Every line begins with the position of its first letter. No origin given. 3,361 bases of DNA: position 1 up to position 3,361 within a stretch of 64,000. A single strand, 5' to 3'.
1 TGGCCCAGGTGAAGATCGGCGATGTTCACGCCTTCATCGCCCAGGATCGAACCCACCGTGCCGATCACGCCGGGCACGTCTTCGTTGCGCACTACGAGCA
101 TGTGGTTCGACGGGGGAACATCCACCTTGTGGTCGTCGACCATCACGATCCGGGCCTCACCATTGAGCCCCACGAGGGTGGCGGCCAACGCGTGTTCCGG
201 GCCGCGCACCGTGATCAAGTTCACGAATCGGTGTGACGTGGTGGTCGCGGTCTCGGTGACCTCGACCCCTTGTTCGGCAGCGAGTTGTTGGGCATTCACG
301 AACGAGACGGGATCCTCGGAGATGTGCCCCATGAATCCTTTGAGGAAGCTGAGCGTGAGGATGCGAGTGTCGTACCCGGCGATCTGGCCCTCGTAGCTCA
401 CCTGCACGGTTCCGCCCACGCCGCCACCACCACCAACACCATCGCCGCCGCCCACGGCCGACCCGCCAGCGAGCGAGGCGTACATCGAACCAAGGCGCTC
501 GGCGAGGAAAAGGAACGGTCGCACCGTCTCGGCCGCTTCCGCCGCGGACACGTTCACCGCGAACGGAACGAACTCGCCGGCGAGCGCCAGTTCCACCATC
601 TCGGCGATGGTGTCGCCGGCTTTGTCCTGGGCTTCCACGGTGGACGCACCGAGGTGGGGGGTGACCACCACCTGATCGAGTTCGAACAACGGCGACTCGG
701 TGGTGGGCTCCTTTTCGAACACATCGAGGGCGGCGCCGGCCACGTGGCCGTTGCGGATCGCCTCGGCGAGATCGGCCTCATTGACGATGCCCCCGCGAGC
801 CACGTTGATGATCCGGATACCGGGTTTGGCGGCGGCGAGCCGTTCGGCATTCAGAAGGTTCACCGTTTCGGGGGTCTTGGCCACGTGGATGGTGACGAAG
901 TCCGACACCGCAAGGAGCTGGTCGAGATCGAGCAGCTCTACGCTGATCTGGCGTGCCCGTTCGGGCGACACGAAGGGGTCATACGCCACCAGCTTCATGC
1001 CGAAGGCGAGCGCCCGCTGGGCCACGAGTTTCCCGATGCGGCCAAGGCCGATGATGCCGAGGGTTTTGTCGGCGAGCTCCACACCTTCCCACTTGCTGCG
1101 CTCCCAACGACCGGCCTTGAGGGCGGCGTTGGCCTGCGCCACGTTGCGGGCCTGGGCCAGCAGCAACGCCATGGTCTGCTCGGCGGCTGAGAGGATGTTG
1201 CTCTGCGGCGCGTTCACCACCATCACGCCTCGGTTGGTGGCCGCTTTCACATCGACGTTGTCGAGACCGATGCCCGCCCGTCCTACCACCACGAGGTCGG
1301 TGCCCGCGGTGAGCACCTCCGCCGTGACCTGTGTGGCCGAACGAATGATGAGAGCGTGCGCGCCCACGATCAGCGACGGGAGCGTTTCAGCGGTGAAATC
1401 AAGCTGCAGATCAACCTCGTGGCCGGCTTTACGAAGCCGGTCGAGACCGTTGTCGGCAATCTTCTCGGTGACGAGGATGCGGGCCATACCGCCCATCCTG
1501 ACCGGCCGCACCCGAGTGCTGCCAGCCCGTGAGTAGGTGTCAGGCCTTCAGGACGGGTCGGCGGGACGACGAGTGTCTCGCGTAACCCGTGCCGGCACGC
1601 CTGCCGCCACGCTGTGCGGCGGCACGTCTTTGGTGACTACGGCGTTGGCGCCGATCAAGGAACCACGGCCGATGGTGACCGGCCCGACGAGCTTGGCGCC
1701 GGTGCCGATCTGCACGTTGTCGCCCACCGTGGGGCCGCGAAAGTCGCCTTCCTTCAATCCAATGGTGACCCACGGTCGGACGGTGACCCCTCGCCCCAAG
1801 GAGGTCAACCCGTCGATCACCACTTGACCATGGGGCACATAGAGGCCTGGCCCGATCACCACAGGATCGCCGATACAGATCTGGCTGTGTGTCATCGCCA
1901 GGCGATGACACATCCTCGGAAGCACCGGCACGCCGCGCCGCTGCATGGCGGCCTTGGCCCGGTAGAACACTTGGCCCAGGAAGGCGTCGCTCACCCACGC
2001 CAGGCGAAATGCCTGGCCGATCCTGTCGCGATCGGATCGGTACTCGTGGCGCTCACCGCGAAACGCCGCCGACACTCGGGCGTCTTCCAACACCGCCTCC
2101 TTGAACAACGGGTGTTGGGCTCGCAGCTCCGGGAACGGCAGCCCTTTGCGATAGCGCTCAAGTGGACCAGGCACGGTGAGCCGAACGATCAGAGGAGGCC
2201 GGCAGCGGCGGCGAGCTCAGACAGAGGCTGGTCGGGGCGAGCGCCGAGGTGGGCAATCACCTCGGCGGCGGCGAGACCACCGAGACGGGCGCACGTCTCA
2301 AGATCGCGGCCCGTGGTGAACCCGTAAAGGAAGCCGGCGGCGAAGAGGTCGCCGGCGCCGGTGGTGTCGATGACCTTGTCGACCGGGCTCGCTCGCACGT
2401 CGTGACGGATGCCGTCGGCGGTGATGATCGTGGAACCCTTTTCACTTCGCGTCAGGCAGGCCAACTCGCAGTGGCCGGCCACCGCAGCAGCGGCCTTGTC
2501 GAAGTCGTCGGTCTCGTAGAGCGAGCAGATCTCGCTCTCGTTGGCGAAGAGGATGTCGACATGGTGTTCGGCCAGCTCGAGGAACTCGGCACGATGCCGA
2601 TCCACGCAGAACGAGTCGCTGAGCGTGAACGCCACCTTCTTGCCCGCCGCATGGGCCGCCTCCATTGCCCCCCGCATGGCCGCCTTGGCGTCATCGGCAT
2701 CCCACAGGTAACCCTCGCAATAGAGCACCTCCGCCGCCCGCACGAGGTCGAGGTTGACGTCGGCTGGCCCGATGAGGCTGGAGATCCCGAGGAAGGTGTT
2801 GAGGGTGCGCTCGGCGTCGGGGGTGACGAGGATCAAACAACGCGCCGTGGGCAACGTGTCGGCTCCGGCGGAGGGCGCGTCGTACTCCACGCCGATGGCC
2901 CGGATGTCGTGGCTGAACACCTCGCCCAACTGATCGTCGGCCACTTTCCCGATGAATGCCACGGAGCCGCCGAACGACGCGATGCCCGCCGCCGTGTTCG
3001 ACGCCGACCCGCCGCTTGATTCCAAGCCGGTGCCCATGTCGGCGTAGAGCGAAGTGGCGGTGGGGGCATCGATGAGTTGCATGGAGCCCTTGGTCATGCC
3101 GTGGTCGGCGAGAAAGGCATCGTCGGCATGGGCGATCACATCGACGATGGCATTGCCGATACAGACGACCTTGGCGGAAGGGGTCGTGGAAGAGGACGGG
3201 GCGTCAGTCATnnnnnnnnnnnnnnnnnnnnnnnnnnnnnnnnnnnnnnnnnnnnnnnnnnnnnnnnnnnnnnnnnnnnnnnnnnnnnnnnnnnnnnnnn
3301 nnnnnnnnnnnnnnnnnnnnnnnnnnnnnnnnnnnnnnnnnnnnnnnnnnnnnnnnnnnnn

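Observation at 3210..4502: PqqD-like (RRE) domain fused to an unknown domain, two genes from the protease/exporter cluster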

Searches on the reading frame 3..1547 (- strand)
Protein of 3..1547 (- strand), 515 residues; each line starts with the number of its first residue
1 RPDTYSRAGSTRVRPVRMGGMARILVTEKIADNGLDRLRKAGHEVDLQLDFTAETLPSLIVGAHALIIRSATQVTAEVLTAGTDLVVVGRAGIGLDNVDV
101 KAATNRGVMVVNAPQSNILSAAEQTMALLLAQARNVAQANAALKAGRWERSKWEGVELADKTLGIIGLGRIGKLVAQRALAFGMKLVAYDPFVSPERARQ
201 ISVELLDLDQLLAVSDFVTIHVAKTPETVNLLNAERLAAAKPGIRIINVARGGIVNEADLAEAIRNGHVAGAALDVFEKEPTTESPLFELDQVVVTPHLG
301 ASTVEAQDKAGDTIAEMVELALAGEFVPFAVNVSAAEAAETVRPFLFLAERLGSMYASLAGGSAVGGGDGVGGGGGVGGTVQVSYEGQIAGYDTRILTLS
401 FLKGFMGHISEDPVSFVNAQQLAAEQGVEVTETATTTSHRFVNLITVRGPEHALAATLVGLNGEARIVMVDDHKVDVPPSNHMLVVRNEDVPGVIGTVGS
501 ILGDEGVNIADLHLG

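Call 18: search_protein_families(library=pfam, proteins=[window:3-1547:-], max_evalue=0.001)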
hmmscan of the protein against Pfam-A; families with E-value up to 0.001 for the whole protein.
window:3-1547:- (515 aa): 4 families
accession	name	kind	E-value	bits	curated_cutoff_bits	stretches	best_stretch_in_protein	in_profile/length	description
PF02826.25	2-Hacid_dh_C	-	1.4e-61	207.4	25.1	1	126-300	1-178/178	D-isomer specific 2-hydroxyacid dehydrogenase, NAD binding domain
PF00389.36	2-Hacid_dh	-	3.2e-31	108.2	24.6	1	24-332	1-134/134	D-isomer specific 2-hydroxyacid dehydrogenase, catalytic domain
PF19304.4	PGDH_inter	-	1.1e-16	61.5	27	1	380-458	26-103/119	D-3-phosphoglycerate dehydrogenase intervening domain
PF01842.31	ACT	-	1.2e-06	28.6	27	1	482-513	1-32/66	ACT domain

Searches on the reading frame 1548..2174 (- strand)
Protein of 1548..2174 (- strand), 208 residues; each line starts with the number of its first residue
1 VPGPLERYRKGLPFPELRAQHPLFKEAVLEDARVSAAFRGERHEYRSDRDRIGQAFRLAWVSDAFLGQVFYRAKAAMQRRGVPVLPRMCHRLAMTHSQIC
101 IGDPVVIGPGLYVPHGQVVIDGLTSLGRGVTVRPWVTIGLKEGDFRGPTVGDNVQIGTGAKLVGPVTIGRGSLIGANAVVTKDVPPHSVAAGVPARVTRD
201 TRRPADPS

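Call 5: search_protein_families(library=pfam, proteins=[window:1548-2174:-], max_evalue=0.01)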
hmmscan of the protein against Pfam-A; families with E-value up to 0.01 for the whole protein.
window:1548-2174:- (208 aa): 2 families
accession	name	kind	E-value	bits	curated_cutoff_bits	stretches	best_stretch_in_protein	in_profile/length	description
PF00132.30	Hexapep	-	2.1e-12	46.6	27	1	147-182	1-36/36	Bacterial transferase hexapeptide (six repeats)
PF14602.12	Hexapep_2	-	1e-05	25.6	27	1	149-182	3-34/34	Hexapeptide repeat of succinyl-transferase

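Call 6: search_protein_families(library=ncbifam, proteins=[window:1548-2174:-], max_evalue=0.01)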
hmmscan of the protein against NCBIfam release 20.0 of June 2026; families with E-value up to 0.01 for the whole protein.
window:1548-2174:- (208 aa): 43 families (the best 25 are shown)
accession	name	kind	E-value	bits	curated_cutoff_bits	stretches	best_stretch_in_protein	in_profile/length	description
NF041874.1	EPS_EpsC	equivalog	1.1e-32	113.1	150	1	57-200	20-166/168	serine O-acetyltransferase EpsC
TIGR01172.1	cysE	equivalog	1e-23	84.1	210.65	1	62-196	25-162/162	serine O-acetyltransferase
TIGR03570.1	NeuD_NnaD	subfamily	2.8e-15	56.4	160.8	1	149-196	155-202/202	NeuD/PglB/VioB family sugar acetyltransferase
NF008349.0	PRK11132.1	equivalog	3.9e-15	55.7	397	1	101-199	144-245/273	serine O-acetyltransferase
NF007076.0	PRK09527.1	equivalog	1.4e-12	47.4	347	1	149-201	133-185/203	galactoside O-acetyltransferase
TIGR03308.1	phn_thr-fam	hypoth_equivalog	3.3e-12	46.7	201.65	1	149-200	110-161/204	phosphonate metabolim protein, transferase hexapeptide repeat family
TIGR03532.1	DapD_Ac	equivalog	7.7e-11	42.1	231.75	1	137-201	149-214/231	2,3,4,5-tetrahydropyridine-2,6-dicarboxylate N-acetyltransferase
NF003657.0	PRK05289.1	equivalog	1.1e-10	41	226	1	149-197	144-192/264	acyl-ACP--UDP-N-acetylglucosamine O-acyltransferase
TIGR04016.1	WcaB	equivalog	4.6e-10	39.3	194.65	1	105-197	48-142/146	colanic acid biosynthesis acetyltransferase WcaB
NF002060.0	PRK00892.1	subfamily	5.6e-10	38.9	207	1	149-203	265-320/345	UDP-3-O-(3-hydroxymyristoyl)glucosamine N-acyltransferase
NF007240.0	PRK09677.1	equivalog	6.4e-10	38.8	243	1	149-200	132-183/192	putative lipopolysaccharide biosynthesis O-acetyl transferase WbbJ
NF010935.0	PRK14355.1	equivalog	1.3e-09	37.2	718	1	150-198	400-448/459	bifunctional UDP-N-acetylglucosamine diphosphorylase/glucosamine-1-phosphate N-acetyltransferase GlmU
NF007564.0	PRK10191.1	equivalog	1.6e-09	37.4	196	1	106-198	65-159/162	colanic acid biosynthesis acetyltransferase WcaB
NF033468.1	stregram_VatI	exception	5.4e-09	36.1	415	1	140-199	104-164/208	streptogramin A O-acetyltransferase Vat(I)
TIGR01173.1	glmU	equivalog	5.7e-09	35.3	366.85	1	149-195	393-439/452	bifunctional UDP-N-acetylglucosamine diphosphorylase/glucosamine-1-phosphate N-acetyltransferase GlmU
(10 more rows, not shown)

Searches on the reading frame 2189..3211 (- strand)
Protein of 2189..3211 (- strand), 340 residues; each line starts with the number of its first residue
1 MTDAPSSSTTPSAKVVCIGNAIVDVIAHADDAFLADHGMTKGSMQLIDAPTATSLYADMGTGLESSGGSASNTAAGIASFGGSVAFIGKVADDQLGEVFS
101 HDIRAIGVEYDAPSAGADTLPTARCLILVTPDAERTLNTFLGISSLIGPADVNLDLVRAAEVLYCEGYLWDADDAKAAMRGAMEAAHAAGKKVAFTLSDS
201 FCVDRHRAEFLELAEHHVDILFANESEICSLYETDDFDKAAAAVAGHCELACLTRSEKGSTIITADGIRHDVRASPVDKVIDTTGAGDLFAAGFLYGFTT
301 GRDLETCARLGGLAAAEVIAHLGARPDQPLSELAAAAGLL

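Call 5: search_protein_families(library=pfam, proteins=[window:2189-3211:-], max_evalue=0.01)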
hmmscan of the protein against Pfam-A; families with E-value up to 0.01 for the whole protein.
window:2189-3211:- (340 aa): 2 families
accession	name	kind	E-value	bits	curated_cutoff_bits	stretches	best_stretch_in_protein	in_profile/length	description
PF00294.29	PfkB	-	1.1e-44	153.5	25.8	1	58-327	27-298/302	pfkB family carbohydrate kinase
PF25270.1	Khk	-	0.0015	18.2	35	1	233-326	261-353/365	Prokaryotic ketohexokinase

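Call 6: search_protein_families(library=ncbifam, proteins=[window:2189-3211:-], max_evalue=0.01)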
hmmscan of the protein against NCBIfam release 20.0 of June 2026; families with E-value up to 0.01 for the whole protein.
window:2189-3211:- (340 aa): 22 families
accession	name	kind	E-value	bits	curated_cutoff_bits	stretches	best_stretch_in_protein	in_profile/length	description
TIGR04382.1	myo_inos_iolC_N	equivalog_domain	8e-32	110.7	300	1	65-330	32-301/309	5-dehydro-2-deoxygluconokinase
NF053626.1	RibKinHalex1628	equivalog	3.7e-21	75.9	330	1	64-325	35-279/293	ATP-dependent ribose-1-phosphate kinase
TIGR02152.1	D_ribokin_bact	equivalog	7.6e-21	74.7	299.65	1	66-330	34-292/298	ribokinase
NF006957.1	PRK09434.1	equivalog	1.1e-20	74.4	450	1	62-308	22-270/302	fructokinase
NF041134.1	R1P_kin_Thcocales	equivalog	6.2e-20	71.8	500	1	66-327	36-271/291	ADP-dependent ribose-1-phosphate kinase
NF007321.0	PRK09813.1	equivalog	9.7e-19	67.8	247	1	182-324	129-260/261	fructoselysine 6-kinase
NF011655.0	PRK15074.1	subfamily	3.3e-17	62.3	367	1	8-259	29-289/434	inosine/guanosine kinase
TIGR02198.1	rfaE_dom_I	equivalog_domain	1.3e-14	54.1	345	1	237-326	214-304/315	D-glycero-beta-D-manno-heptose-7-phosphate kinase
NF049991.1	TagKinase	equivalog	8.3e-14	51.1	420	1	76-323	50-300/321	tagatose kinase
NF040938.1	KDG_KDGal_kin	equivalog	7.6e-13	48.2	400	1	68-323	31-288/305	bifunctional 2-dehydro-3-deoxygluconokinase/2-dehydro-3-deoxygalactonokinase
NF008353.0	PRK11142.1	equivalog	5e-12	46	341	1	66-330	38-295/307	ribokinase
NF041332.1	KDG_KDGal_kin_Halo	equivalog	1.1e-11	44.8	440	1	66-316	32-289/320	bifunctional 2-dehydro-3-deoxygluconokinase/2-dehydro-3-deoxygalactonokinase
NF008454.0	PRK11316.1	equivalog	5.1e-11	41.8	521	1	64-324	47-300/475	bifunctional D-glycero-beta-D-manno-heptose-7-phosphate kinase/D-glycero-beta-D-manno-heptose 1-phosphate adenylyltransferase HldE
NF041164.1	NucKinThplmales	equivalog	2.1e-10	40.3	450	1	216-320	172-273/295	nucleoside kinase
NF052444.1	DhDoxglucKinKdgK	equivalog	2.6e-10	40.2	400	1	231-324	202-295/303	2-dehydro-3-deoxygluconokinase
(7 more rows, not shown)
